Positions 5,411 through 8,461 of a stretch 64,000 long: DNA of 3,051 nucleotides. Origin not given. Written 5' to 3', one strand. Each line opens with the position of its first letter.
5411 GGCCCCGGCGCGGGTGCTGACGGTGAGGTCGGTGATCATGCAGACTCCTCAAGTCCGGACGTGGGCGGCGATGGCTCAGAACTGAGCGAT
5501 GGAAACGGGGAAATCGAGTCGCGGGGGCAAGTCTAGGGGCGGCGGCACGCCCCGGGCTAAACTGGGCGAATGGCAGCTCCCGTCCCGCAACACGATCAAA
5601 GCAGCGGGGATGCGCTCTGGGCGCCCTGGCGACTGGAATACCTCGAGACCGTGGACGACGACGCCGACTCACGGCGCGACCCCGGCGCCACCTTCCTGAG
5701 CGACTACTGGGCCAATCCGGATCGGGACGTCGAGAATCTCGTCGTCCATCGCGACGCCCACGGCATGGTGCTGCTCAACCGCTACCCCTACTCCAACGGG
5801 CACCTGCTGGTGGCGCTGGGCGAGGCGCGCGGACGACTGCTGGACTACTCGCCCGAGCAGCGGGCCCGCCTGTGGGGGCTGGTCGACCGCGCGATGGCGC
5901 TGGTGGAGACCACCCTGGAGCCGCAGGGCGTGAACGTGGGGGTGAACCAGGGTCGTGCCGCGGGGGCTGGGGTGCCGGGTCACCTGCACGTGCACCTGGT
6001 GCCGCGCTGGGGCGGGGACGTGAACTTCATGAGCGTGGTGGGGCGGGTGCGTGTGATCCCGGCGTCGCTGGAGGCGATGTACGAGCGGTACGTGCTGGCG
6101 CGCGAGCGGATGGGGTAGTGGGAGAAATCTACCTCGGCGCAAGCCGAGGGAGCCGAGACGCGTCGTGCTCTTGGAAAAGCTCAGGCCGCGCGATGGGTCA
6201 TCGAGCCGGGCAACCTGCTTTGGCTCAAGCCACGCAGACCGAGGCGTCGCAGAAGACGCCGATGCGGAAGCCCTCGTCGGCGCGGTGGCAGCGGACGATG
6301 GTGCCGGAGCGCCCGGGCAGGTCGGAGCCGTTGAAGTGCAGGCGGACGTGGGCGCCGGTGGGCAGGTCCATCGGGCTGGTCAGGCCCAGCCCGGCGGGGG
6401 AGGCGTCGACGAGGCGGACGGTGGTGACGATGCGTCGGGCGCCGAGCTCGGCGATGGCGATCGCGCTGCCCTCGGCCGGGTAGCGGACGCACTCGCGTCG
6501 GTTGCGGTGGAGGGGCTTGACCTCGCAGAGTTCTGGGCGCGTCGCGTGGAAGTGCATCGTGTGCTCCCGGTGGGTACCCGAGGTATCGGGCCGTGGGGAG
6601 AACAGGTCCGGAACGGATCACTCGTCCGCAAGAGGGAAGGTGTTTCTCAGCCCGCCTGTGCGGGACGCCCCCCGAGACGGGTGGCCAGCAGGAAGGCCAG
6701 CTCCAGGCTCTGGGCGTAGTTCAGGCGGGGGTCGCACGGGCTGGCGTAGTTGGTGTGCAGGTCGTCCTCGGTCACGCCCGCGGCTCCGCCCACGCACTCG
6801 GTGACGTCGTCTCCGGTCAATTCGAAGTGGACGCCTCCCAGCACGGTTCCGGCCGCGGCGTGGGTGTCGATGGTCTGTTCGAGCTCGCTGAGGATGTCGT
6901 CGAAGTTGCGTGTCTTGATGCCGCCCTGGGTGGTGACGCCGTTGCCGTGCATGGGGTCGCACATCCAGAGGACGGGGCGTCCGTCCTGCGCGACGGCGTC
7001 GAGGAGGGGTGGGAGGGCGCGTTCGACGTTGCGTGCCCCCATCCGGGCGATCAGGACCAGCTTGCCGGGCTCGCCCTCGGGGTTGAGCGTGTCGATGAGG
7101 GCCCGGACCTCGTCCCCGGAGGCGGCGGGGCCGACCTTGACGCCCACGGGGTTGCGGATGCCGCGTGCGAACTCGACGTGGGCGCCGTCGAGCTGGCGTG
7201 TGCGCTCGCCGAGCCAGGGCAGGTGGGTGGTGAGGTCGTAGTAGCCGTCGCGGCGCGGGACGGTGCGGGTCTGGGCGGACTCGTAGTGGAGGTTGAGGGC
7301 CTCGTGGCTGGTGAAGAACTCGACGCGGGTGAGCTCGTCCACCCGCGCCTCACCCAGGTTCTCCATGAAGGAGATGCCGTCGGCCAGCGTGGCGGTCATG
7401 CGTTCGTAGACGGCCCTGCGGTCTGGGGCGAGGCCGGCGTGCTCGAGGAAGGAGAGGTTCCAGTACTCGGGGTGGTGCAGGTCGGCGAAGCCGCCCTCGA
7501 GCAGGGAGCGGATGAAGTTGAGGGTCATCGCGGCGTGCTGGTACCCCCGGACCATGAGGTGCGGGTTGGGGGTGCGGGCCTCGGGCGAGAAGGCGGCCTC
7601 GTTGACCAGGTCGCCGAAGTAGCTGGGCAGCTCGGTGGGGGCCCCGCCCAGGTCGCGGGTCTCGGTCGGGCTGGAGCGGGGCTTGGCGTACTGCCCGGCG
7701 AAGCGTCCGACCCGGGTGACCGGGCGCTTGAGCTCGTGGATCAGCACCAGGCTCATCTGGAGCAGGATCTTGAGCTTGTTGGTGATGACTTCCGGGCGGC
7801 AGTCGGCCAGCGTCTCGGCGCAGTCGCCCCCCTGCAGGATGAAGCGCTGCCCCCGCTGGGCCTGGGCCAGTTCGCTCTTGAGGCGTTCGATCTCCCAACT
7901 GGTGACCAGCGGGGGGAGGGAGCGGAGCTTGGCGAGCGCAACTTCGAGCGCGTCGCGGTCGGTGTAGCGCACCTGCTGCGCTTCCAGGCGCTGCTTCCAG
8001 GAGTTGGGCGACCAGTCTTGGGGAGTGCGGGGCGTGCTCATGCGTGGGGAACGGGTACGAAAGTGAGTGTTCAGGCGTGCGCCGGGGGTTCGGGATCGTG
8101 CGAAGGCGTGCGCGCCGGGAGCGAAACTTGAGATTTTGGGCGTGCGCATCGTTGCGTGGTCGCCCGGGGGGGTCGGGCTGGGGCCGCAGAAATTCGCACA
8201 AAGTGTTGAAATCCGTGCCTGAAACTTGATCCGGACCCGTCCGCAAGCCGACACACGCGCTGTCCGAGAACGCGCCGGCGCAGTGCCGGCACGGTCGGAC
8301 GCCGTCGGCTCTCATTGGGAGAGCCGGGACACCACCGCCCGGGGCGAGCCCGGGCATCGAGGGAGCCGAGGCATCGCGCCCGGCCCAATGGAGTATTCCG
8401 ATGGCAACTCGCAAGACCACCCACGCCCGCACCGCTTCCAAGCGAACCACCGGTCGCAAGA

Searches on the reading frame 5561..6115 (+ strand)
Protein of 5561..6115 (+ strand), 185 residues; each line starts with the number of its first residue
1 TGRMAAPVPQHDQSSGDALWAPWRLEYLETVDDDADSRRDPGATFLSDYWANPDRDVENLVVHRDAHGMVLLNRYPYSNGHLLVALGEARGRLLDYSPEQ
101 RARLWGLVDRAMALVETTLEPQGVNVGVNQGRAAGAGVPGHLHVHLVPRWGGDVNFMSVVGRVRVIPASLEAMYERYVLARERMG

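Call 16: search_protein_families(library=pfam, max_evalue=0.001, proteins=[window:5561-6115:+])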
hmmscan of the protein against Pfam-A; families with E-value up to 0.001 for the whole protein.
window:5561-6115:+ (185 aa): 1 family
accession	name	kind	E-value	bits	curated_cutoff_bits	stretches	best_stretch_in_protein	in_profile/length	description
PF01230.28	HIT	-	2e-11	44.8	21.5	1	58-149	5-95/98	HIT domain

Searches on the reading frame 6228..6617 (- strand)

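Call 62: search_protein_families(library=ncbifam, max_evalue=0.001, proteins=[window:6228-6617:-])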
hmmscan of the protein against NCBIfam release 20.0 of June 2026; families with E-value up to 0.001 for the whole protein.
window:6228-6617:- (130 aa): 0 families

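Call 69: search_protein_families(library=pfam, max_evalue=0.001, proteins=[window:6228-6617:-])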
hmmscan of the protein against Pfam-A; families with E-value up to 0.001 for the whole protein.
window:6228-6617:- (130 aa): 1 family
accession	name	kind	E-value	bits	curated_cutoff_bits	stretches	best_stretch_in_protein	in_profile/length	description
PF07238.19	PilZ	-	1.7e-06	28.7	22.5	1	39-121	1-83/102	PilZ domain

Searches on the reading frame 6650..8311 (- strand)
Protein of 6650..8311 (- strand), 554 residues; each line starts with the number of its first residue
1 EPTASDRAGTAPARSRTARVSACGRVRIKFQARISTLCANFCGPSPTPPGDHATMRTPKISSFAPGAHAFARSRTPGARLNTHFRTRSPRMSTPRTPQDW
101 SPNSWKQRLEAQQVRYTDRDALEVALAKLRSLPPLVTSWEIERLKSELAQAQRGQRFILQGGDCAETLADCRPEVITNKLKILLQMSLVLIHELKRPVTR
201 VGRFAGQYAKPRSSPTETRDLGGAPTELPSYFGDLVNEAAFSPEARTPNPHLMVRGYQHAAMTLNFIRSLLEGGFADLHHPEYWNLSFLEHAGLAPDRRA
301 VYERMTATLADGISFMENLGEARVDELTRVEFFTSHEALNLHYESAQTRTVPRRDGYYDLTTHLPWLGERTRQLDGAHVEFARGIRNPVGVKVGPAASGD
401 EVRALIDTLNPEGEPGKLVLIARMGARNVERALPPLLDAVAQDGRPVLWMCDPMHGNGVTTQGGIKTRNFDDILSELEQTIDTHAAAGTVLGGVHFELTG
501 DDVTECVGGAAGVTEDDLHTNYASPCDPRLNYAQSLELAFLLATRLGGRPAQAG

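Call 16: search_protein_families(library=pfam, max_evalue=0.001, proteins=[window:6650-8311:-])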
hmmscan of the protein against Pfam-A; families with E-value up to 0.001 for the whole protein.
window:6650-8311:- (554 aa): 1 family
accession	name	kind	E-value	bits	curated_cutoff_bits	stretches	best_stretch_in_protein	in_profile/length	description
PF01474.22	DAHP_synth_2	-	1.1e-179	598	27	1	100-543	1-438/438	Class-II DAHP synthetase family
